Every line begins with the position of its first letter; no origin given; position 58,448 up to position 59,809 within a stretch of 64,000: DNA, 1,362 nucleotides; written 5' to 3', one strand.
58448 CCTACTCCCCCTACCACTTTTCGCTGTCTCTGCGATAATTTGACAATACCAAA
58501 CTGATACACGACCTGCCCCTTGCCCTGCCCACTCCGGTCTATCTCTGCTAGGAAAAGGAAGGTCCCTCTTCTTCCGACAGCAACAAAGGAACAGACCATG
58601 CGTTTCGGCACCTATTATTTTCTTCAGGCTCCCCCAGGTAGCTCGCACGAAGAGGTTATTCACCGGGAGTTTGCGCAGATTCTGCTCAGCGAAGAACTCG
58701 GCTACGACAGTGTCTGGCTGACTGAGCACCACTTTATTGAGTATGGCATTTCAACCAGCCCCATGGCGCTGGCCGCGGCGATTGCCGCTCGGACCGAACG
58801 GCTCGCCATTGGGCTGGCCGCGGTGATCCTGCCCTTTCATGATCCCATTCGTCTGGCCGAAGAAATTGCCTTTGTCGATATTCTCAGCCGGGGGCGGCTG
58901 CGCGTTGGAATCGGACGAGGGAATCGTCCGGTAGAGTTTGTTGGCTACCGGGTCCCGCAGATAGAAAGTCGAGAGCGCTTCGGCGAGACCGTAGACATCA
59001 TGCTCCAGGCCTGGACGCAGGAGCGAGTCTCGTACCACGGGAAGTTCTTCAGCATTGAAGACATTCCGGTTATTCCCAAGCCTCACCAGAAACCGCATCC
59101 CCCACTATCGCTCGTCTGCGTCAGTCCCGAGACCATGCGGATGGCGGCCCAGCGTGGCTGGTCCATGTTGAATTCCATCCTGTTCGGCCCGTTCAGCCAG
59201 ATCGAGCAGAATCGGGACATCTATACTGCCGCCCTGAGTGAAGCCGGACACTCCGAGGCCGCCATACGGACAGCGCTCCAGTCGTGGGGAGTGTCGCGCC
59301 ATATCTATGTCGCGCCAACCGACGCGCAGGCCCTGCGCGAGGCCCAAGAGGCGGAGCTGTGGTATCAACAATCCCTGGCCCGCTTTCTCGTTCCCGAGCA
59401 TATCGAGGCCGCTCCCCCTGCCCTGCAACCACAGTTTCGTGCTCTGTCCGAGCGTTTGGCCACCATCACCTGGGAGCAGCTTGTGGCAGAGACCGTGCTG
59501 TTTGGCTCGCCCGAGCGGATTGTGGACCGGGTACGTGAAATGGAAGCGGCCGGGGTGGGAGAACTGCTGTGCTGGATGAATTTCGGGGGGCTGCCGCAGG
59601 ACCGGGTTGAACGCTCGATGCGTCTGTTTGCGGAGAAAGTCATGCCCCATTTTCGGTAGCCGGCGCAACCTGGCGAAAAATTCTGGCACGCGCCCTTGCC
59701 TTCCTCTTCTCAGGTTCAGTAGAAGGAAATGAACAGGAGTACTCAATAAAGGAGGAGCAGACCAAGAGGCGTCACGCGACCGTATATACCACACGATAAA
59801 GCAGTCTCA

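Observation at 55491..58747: About 150-bp direct repeats (5' end of an LLM gene) flanking an MMPL transporter gene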

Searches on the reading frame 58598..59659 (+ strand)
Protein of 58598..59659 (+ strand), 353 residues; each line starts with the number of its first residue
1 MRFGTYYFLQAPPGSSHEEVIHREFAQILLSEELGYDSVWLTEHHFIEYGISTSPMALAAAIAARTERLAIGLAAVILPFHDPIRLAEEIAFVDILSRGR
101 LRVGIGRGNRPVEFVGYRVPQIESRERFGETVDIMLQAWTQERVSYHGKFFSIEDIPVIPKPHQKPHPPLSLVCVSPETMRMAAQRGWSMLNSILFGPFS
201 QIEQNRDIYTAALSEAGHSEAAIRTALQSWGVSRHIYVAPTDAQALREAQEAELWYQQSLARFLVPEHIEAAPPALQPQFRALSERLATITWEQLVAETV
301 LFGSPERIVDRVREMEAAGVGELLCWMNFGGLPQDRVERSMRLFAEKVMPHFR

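Call 8: search_protein_families(library=pfam, proteins=[window:58598-59656:+])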
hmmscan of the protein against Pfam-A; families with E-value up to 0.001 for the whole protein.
window:58598-59656:+ (353 aa): 1 family
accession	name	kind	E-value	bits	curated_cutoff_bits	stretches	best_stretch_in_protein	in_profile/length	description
PF00296.26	Bac_luciferase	-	5.5e-67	226.8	27.9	1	1-320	1-312/314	Luciferase-like monooxygenase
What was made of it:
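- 58598..59659 (+): Intact LLM-class flavin-dependent oxidoreductase gene, 353 aa. PF00296 E=5.5e-67 (call 8).
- Checked: Copy 2: it opens the intact 353-aa LLM gene at 58598-59659 (PF00296, E=5.5e-67, call 8).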

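Call 9: search_protein_families(library=ncbifam, proteins=[window:58598-59656:+])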
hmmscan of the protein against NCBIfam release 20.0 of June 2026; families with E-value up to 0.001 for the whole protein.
window:58598-59656:+ (353 aa): 32 families (the best 25 are shown)
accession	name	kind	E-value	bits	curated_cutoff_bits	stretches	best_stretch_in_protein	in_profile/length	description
TIGR04020.1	seco_metab_LLM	subfamily_domain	5.5e-43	147.4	244.45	1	30-342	27-335/341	MupA/Atu3671 family FMN-dependent luciferase-like monooxygenase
NF052254.1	luciferase_Alph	exception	1e-39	136.8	600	1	1-226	1-224/354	luciferase subunit alpha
TIGR03619.1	F420_Rv2161c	subfamily_domain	1.3e-38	133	166.9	1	31-246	7-232/247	TIGR03619 family F420-dependent LLM class oxidoreductase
TIGR03858.1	LLM_2I7G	subfamily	5.4e-37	127.5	462.25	1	15-352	19-336/337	Atu2307/SP_0267 family LLM class monooxygenase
TIGR03560.1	F420_Rv1855c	subfamily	1.5e-28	100.1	231.4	1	27-226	18-225/227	TIGR03560 family F420-dependent LLM class oxidoreductase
TIGR03558.1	oxido_grp_1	subfamily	2e-28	99.6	166.95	1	14-345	12-323/325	MsnO8 family LLM class oxidoreductase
TIGR04027.1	LLM_KPN_01858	hypoth_equivalog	3e-27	95.4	412.9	1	26-146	24-145/326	putative FMN-dependent luciferase-like monooxygenase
TIGR03571.1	lucif_BA3436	subfamily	2.6e-24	86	303.9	1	19-170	28-185/304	TIGR03571 family LLM class oxidoreductase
TIGR04036.1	LLM_CE1758_fam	subfamily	3.8e-24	85.2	479.1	1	19-248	25-251/355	CE1758 family FMN-dependent luciferase-like monooxygenase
TIGR03621.1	F420_MSMEG_2516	subfamily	1.4e-20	73.6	213.15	1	30-185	22-168/295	TIGR03621 family F420-dependent LLM class oxidoreductase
TIGR04021.1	LLM_DMSO2_sfnG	equivalog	3.2e-20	72.8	382.95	1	30-234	36-239/350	dimethylsulfone monooxygenase SfnG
NF052255.1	luciferase_Beta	exception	4.1e-20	72.1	500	1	1-190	1-192/325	luciferase subunit beta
TIGR03557.1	F420_G6P_family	subfamily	8.8e-17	61.2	210.4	1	27-192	18-187/316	TIGR03557 family F420-dependent LLM class oxidoreductase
TIGR03854.1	F420_MSMEG_3544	hypoth_equivalog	4.4e-16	59.1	295.6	1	31-208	22-194/290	TIGR03854 family LLM class F420-dependent oxidoreductase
TIGR03559.1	F420_Rv3520c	subfamily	4.2e-15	55.6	335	1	23-153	14-139/325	LLM class F420-dependent oxidoreductase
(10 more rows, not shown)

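Call 11: find_encoding_contigs(protein=window:58598-59659:+, flank=10000, max_places=10)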
Protein window:58598-59659:+ (353 aa): no gene with exactly this product is on record in the collection.
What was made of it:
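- Tried and rejected: Exact look-up of the intact LLM protein found nothing on record (call 11).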

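Call 13: find_homologous_proteins(query=window:58598-59656:+, max_evalue=1e-30)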
Query window:58598-59656:+ (353 aa): 2390 proteins with E <= 1e-30 among 8000 candidates; the best 120 are listed.
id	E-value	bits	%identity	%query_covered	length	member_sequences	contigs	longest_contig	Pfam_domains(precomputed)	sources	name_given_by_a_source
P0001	5.8e-210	715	88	100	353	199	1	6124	PF00296.27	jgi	jgi:alkanesulfonate monooxygenase SsuD/methylene tetrahydromethanopterin reductase-like flavin-depen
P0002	6.9e-210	715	88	100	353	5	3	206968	PF00296.27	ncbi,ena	-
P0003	6.5e-207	705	86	100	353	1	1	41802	PF00296.27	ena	-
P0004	4.8e-204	695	87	100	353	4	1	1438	PF00296.27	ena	-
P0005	1.0e-201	688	84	100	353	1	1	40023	PF00296.27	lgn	-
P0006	1.3e-198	678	82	100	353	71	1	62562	PF00296.27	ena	-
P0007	2.7e-196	670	81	100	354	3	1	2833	PF00296.27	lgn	-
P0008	1.6e-194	664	80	100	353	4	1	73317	PF00296.27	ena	-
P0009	3.0e-193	660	80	100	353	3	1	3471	PF00296.27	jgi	jgi:alkanesulfonate monooxygenase SsuD/methylene tetrahydromethanopterin reductase-like flavin-depen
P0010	8.2e-193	658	80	100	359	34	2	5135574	PF00296.27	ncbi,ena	-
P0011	1.1e-192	658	80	100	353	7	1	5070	PF00296.27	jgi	-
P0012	2.0e-192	657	80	100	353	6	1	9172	PF00296.27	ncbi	-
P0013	2.0e-191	654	79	100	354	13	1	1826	PF00296.27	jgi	jgi:alkanesulfonate monooxygenase SsuD/methylene tetrahydromethanopterin reductase-like flavin-depen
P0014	1.9e-190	651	79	100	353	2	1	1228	PF00296.27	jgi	jgi:alkanesulfonate monooxygenase SsuD/methylene tetrahydromethanopterin reductase-like flavin-depen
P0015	3.9e-190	650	79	100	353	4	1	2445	PF00296.27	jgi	-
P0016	2.8e-189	647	80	100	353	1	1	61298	PF00296.27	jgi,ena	-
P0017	1.4e-188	645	80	100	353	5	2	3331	PF00296.27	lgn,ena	-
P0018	2.7e-188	644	78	100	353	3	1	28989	PF00296.27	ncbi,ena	-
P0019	2.8e-188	644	79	100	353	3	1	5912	PF00296.27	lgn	-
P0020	2.9e-188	644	77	100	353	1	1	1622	PF00296.27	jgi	jgi:alkanesulfonate monooxygenase SsuD/methylene tetrahydromethanopterin reductase-like flavin-depen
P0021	1.3e-187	641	79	100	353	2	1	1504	PF00296.27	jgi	jgi:alkanesulfonate monooxygenase SsuD/methylene tetrahydromethanopterin reductase-like flavin-depen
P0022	1.7e-187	641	79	100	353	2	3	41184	PF00296.27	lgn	-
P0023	3.1e-187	640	78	100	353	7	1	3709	PF00296.27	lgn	-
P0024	6.9e-187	639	78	100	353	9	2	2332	PF00296.27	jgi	-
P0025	7.3e-187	639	78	100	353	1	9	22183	PF00296.27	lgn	-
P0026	7.4e-187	639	77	100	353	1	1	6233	PF00296.27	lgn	-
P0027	5.0e-185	633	78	100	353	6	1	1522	PF00296.27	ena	-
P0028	2.6e-182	624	76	100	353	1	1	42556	PF00296.27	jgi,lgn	jgi:alkanesulfonate monooxygenase SsuD/methylene tetrahydromethanopterin reductase-like flavin-depen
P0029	6.4e-182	623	76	100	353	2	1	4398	PF00296.27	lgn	-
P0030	2.1e-181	621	76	100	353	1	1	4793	PF00296.27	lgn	-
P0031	3.9e-181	620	76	100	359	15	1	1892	PF00296.27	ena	-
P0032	5.1e-181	620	75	100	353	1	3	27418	PF00296.27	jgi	jgi:alkanesulfonate monooxygenase SsuD/methylene tetrahydromethanopterin reductase-like flavin-depen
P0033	5.6e-181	620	92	82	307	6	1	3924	PF00296.27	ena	-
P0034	1.4e-180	618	75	100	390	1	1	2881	PF00296.27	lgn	-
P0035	1.9e-180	618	76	100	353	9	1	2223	PF00296.27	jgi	-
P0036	3.1e-180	617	76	100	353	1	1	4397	PF00296.27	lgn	-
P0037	2.4e-179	614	75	100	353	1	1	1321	PF00296.27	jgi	jgi:alkanesulfonate monooxygenase SsuD/methylene tetrahydromethanopterin reductase-like flavin-depen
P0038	2.5e-179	614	75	100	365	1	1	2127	PF00296.27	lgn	-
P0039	3.4e-179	614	74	100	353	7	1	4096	PF00296.27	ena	-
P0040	4.5e-178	610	82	92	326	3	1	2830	PF00296.27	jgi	jgi:alkanesulfonate monooxygenase SsuD/methylene tetrahydromethanopterin reductase-like flavin-depen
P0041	8.3e-177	606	74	100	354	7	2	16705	PF00296.27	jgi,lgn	jgi:alkanesulfonate monooxygenase SsuD/methylene tetrahydromethanopterin reductase-like flavin-depen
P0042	1.2e-176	605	74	100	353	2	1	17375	PF00296.27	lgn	-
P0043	1.2e-175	602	74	100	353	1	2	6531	PF00296.27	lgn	-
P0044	1.3e-168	579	71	100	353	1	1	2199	PF00296.27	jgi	jgi:alkanesulfonate monooxygenase SsuD/methylene tetrahydromethanopterin reductase-like flavin-depen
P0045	4.4e-167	574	69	100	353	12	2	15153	PF00296.27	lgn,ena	-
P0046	8.3e-161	553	90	79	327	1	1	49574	PF00296.27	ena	-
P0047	9.9e-156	537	65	100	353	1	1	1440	PF00296.27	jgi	jgi:alkanesulfonate monooxygenase SsuD/methylene tetrahydromethanopterin reductase-like flavin-depen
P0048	1.4e-155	536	67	100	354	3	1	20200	PF00296.27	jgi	jgi:alkanesulfonate monooxygenase SsuD/methylene tetrahydromethanopterin reductase-like flavin-depen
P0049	3.5e-155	535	63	67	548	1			PF00296.27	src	-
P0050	8.3e-155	534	65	100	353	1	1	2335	PF00296.27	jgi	jgi:alkanesulfonate monooxygenase SsuD/methylene tetrahydromethanopterin reductase-like flavin-depen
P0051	9.7e-155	533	65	100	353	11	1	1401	PF00296.27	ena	-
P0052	2.1e-154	532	66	100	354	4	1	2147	PF00296.27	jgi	jgi:alkanesulfonate monooxygenase SsuD/methylene tetrahydromethanopterin reductase-like flavin-depen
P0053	3.3e-154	532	66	100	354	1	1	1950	PF00296.27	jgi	jgi:alkanesulfonate monooxygenase SsuD/methylene tetrahydromethanopterin reductase-like flavin-depen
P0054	1.2e-153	530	66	100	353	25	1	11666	PF00296.27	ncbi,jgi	-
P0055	1.3e-153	530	67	100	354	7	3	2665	PF00296.27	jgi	jgi:alkanesulfonate monooxygenase SsuD/methylene tetrahydromethanopterin reductase-like flavin-depen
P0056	1.7e-153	529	66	100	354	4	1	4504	PF00296.27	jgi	-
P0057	1.8e-153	529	64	100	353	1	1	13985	PF00296.27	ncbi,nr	ncbi:MAG: LLM class flavin-dependent oxidoreductase [Candidatus Rokubacteria bacterium]|nr:LLM class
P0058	1.5e-152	526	65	100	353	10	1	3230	PF00296.27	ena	-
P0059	1.7e-152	526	63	100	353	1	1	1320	PF00296.27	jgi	jgi:alkanesulfonate monooxygenase SsuD/methylene tetrahydromethanopterin reductase-like flavin-depen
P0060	2.0e-152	526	63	100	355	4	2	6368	PF00296.27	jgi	jgi:alkanesulfonate monooxygenase SsuD/methylene tetrahydromethanopterin reductase-like flavin-depen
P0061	3.1e-152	525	63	100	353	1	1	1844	PF00296.27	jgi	jgi:alkanesulfonate monooxygenase SsuD/methylene tetrahydromethanopterin reductase-like flavin-depen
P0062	3.1e-152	525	65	100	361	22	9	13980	PF00296.27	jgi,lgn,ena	jgi:alkanesulfonate monooxygenase SsuD/methylene tetrahydromethanopterin reductase-like flavin-depen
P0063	3.2e-152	525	65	100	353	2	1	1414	PF00296.27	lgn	-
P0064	3.4e-152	525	63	100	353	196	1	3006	PF00296.27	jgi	jgi:alkanesulfonate monooxygenase SsuD/methylene tetrahydromethanopterin reductase-like flavin-depen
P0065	3.6e-152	525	64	100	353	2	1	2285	PF00296.27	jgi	-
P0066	3.6e-152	525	65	100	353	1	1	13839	PF00296.27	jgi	jgi:alkanesulfonate monooxygenase SsuD/methylene tetrahydromethanopterin reductase-like flavin-depen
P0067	4.1e-152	525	62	100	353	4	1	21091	PF00296.27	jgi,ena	-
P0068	4.3e-152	525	65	100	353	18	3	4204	PF00296.27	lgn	-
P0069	4.7e-152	524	63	100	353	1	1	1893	PF00296.27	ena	-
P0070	4.9e-152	524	63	100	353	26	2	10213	PF00296.27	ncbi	-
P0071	5.9e-152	524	64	100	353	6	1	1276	PF00296.27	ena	-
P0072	6.1e-152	524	65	100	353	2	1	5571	PF00296.27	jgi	jgi:alkanesulfonate monooxygenase SsuD/methylene tetrahydromethanopterin reductase-like flavin-depen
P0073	7.2e-152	524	62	100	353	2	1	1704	PF00296.27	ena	-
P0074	7.9e-152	524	65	100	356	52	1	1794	PF00296.27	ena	-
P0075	9.1e-152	524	64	100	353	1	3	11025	PF00296.27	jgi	jgi:alkanesulfonate monooxygenase SsuD/methylene tetrahydromethanopterin reductase-like flavin-depen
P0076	9.3e-152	524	63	100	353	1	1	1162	PF00296.27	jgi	jgi:alkanesulfonate monooxygenase SsuD/methylene tetrahydromethanopterin reductase-like flavin-depen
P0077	9.6e-152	523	63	100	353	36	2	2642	PF00296.27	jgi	jgi:alkanesulfonate monooxygenase SsuD/methylene tetrahydromethanopterin reductase-like flavin-depen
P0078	1.0e-151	523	64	100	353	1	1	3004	PF00296.27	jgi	jgi:alkanesulfonate monooxygenase SsuD/methylene tetrahydromethanopterin reductase-like flavin-depen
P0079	1.2e-151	523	64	100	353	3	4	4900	PF00296.27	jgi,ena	jgi:alkanesulfonate monooxygenase SsuD/methylene tetrahydromethanopterin reductase-like flavin-depen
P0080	1.2e-151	523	65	100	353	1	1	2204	PF00296.27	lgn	-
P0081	1.4e-151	523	64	100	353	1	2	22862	PF00296.27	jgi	jgi:alkanesulfonate monooxygenase SsuD/methylene tetrahydromethanopterin reductase-like flavin-depen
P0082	1.8e-151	523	64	100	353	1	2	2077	PF00296.27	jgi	jgi:alkanesulfonate monooxygenase SsuD/methylene tetrahydromethanopterin reductase-like flavin-depen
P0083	1.8e-151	523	64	100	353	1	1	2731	PF00296.27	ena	-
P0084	1.9e-151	523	63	100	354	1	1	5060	PF00296.27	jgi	jgi:alkanesulfonate monooxygenase SsuD/methylene tetrahydromethanopterin reductase-like flavin-depen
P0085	1.9e-151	523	64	100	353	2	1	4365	PF00296.27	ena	-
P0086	1.9e-151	523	65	100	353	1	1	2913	PF00296.27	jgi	jgi:alkanesulfonate monooxygenase SsuD/methylene tetrahydromethanopterin reductase-like flavin-depen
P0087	2.0e-151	522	66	100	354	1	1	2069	PF00296.27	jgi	jgi:alkanesulfonate monooxygenase SsuD/methylene tetrahydromethanopterin reductase-like flavin-depen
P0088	2.2e-151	522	64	100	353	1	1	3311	PF00296.27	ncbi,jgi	jgi:alkanesulfonate monooxygenase SsuD/methylene tetrahydromethanopterin reductase-like flavin-depen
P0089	2.7e-151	522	65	100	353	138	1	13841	PF00296.27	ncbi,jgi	-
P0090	2.8e-151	522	64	100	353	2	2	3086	PF00296.27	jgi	-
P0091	2.9e-151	522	65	100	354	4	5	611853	PF00296.27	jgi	-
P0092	3.2e-151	522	63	100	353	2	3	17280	PF00296.27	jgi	jgi:alkanesulfonate monooxygenase SsuD/methylene tetrahydromethanopterin reductase-like flavin-depen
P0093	3.3e-151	522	63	100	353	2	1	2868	PF00296.27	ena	-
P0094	3.6e-151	522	64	100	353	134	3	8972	PF00296.27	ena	-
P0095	3.8e-151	522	63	100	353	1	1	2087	PF00296.27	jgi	jgi:alkanesulfonate monooxygenase SsuD/methylene tetrahydromethanopterin reductase-like flavin-depen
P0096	3.9e-151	521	64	100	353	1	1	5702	PF00296.27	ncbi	-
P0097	4.5e-151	521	63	100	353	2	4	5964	PF00296.27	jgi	jgi:alkanesulfonate monooxygenase SsuD/methylene tetrahydromethanopterin reductase-like flavin-depen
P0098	4.7e-151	521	64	100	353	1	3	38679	PF00296.27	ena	-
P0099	4.9e-151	521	64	100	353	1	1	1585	PF00296.27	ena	-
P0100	5.1e-151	521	65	100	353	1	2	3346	PF00296.27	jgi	jgi:alkanesulfonate monooxygenase SsuD/methylene tetrahydromethanopterin reductase-like flavin-depen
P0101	5.5e-151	521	63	100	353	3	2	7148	PF00296.27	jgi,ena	-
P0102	5.8e-151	521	65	100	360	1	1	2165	PF00296.27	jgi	jgi:alkanesulfonate monooxygenase SsuD/methylene tetrahydromethanopterin reductase-like flavin-depen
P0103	7.8e-151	520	63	100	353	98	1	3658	PF00296.27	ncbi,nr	ncbi:MAG TPA: LLM class flavin-dependent oxidoreductase [Methylomirabilota bacterium]|nr:LLM class f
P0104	8.0e-151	520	64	100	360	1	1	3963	PF00296.27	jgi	jgi:alkanesulfonate monooxygenase SsuD/methylene tetrahydromethanopterin reductase-like flavin-depen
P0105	8.7e-151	520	62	100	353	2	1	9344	PF00296.27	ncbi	-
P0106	9.9e-151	520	65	100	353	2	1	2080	PF00296.27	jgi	jgi:alkanesulfonate monooxygenase SsuD/methylene tetrahydromethanopterin reductase-like flavin-depen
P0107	1.1e-150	520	63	100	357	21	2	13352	PF00296.27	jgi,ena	jgi:alkanesulfonate monooxygenase SsuD/methylene tetrahydromethanopterin reductase-like flavin-depen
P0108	1.2e-150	520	62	100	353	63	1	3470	PF00296.27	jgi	jgi:alkanesulfonate monooxygenase SsuD/methylene tetrahydromethanopterin reductase-like flavin-depen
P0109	1.2e-150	520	64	100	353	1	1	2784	PF00296.27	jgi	jgi:alkanesulfonate monooxygenase SsuD/methylene tetrahydromethanopterin reductase-like flavin-depen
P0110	1.2e-150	520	64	100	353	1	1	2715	PF00296.27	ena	-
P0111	1.6e-150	519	62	100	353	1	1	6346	PF00296.27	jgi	jgi:alkanesulfonate monooxygenase SsuD/methylene tetrahydromethanopterin reductase-like flavin-depen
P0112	1.7e-150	519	64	100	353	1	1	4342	PF00296.27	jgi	jgi:alkanesulfonate monooxygenase SsuD/methylene tetrahydromethanopterin reductase-like flavin-depen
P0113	1.9e-150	519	64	100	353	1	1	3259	PF00296.27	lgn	-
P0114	1.9e-150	519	63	100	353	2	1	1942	PF00296.27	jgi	jgi:alkanesulfonate monooxygenase SsuD/methylene tetrahydromethanopterin reductase-like flavin-depen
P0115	2.1e-150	519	64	100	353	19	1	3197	PF00296.27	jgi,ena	-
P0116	2.1e-150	519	63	100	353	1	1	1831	PF00296.27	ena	-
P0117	2.2e-150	519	64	100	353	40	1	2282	PF00296.27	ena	-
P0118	2.2e-150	519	62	100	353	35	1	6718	PF00296.27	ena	-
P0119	2.4e-150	519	62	100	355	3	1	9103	PF00296.27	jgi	jgi:alkanesulfonate monooxygenase SsuD/methylene tetrahydromethanopterin reductase-like flavin-depen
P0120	2.5e-150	519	63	100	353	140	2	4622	PF00296.27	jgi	jgi:alkanesulfonate monooxygenase SsuD/methylene tetrahydromethanopterin reductase-like flavin-depen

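Call 16: find_encoding_contigs(protein=P0002, flank=8000, max_places=4)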
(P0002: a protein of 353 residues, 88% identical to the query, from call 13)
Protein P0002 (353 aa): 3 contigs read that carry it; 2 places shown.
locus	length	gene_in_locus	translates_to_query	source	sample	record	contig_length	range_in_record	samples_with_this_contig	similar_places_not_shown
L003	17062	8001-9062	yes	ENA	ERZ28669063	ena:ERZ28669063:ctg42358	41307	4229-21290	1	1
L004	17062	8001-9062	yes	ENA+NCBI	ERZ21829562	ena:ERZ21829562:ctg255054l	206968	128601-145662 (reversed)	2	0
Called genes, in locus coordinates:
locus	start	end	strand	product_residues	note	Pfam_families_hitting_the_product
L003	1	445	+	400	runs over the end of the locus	PF00106:adh_short, PF08659:KR, PF13561:adh_short_C2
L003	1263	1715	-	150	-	PF13577:SnoaL_4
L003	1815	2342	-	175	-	PF07883:Cupin_2 (weak)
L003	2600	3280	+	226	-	PF00355:Rieske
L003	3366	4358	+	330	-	PF02423:OCD_Mu_crystall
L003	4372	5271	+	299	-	PF00903:Glyoxalase (weak), PF22632:BphC_D1, PF00903:Glyoxalase, PF22677:Ble-like_N (weak)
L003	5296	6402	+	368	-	PF00296:Bac_luciferase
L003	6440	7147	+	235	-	PF12697:Abhydrolase_6 (faint), PF00561:Abhydrolase_1 (faint)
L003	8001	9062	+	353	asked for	PF00296:Bac_luciferase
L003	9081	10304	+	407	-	PF01266:DAO, PF07992:Pyr_redox_2 (faint), PF13450:NAD_binding_8 (faint)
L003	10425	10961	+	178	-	-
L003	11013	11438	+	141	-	-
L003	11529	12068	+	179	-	-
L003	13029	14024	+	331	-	PF04951:Peptidase_M55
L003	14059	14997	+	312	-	PF13522:GATase_6, PF13537:GATase_7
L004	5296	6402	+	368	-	PF00296:Bac_luciferase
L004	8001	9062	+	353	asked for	PF00296:Bac_luciferase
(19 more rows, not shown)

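Call 21: find_related_loci(query=window:58598-59656:+, collection=genome_contigs, flank=10000)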
Query window:58598-59656:+ (353 aa) in genome_contigs; peptide patterns used: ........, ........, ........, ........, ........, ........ (x = any residue, [..] = any of these).
209 stretches matched a pattern; 67 encode a relative of the query (tblastn E <= 1e-3); 65 distinct loci.
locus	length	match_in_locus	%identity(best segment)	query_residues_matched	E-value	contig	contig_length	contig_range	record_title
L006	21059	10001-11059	99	1-353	0e+0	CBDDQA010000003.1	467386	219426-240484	MAG: uncultured Candidatus Binatia bacterium isolate 6ae7d3f7-6f3a-412e-99ff-c928d72fc6b4 genome assembly, contig: conti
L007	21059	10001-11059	97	1-353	0e+0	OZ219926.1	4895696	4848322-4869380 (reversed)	MAG: Thermodesulfobacteriota bacterium isolate 21442c6b-cc68-4f82-8039-a5361455a999 genome assembly, chromosome: 3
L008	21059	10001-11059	97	1-353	0e+0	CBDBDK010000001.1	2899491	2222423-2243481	MAG: uncultured Candidatus Binatia bacterium isolate 2c216906-a703-41c5-82d5-ef5894461506 genome assembly, contig: conti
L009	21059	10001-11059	95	1-353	0e+0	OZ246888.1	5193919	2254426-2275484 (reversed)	MAG: Candidatus Binatia bacterium isolate 6b508bb3-31ce-4f4f-8d88-ad7b0e8f6706 genome assembly, chromosome: 1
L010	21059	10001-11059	95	1-353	0e+0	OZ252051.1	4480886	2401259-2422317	MAG: uncultured Candidatus Binatia bacterium isolate b4184f84-54dd-4777-b1f7-7d436cdf621f genome assembly, chromosome: 1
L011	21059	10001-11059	93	1-353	0e+0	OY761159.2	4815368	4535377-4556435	MAG: Candidatus Binatia bacterium isolate a3054953-5fa8-48fb-90a5-e173aac96f7a genome assembly, chromosome: 1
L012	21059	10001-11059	93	1-353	0e+0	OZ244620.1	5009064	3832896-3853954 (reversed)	MAG: uncultured Candidatus Binatia bacterium isolate a6e05b1d-2203-4d92-b789-b8e4a46226c9 genome assembly, chromosome: 1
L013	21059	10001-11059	89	1-353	0e+0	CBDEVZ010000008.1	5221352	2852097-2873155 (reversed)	MAG: uncultured Candidatus Binatia bacterium isolate 77b99e23-3f9f-49a3-a4d3-93b2c3db3d2d genome assembly, contig: conti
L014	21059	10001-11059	91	1-353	0e+0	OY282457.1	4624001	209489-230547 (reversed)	MAG: uncultured Candidatus Binatia bacterium genome assembly, chromosome: 1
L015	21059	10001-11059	93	1-353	0e+0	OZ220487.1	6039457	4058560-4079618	MAG: uncultured Candidatus Binatia bacterium isolate d2d8104a-f810-4fb4-bb0c-dc82b69497ba genome assembly, chromosome: 1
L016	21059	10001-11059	92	1-353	0e+0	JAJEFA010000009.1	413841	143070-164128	MAG: Candidatus Binatia bacterium isolate p16x34bins.64 k141_112509, whole genome shotgun sequence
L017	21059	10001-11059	92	1-353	0e+0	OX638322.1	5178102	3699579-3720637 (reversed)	MAG: Candidatus Binatia bacterium isolate fc306077-a6e0-4751-8727-9b45b52cfb09 genome assembly, chromosome: 1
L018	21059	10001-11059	92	1-353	0e+0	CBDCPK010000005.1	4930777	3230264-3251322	MAG: uncultured Candidatus Binatia bacterium isolate e85f1b99-d511-4c74-aca6-82eb56c94599 genome assembly, contig: chrom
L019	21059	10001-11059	90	1-353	0e+0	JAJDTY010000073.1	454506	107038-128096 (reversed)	MAG: Candidatus Binatia bacterium isolate jk18x1bzbins.55 k141_1131352, whole genome shotgun sequence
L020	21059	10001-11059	92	1-353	0e+0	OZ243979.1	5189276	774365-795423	MAG: uncultured Candidatus Binatia bacterium isolate 1ea5a42d-c5b0-4d9d-a207-f079449ea76f genome assembly, chromosome: 1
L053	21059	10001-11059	99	1-353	0e+0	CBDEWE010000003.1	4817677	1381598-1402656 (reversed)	MAG: uncultured Candidatus Binatia bacterium isolate a8241130-b51f-4fa7-9d5c-c617c4ae5504 genome assembly, contig: conti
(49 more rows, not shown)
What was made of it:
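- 58598..59659 (+): Orthologues of 88-99% aa identity occur across Candidatus Binatia genomes (call 21).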

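Call 62: search_protein_families(library=pfam, proteins=[L053:5737-6954:-])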
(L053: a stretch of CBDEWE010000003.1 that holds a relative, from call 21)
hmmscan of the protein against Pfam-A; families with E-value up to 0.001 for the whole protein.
L053:5737-6954:- (405 aa): 2 families
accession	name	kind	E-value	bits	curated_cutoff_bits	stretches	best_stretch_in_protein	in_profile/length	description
PF07690.21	MFS_1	-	1.2e-43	149.8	33.4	2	19-332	1-324/347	Major Facilitator Superfamily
PF00083.30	Sugar_tr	-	3.5e-08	33.2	22.3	1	61-164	58-160/452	Sugar (and other) transporter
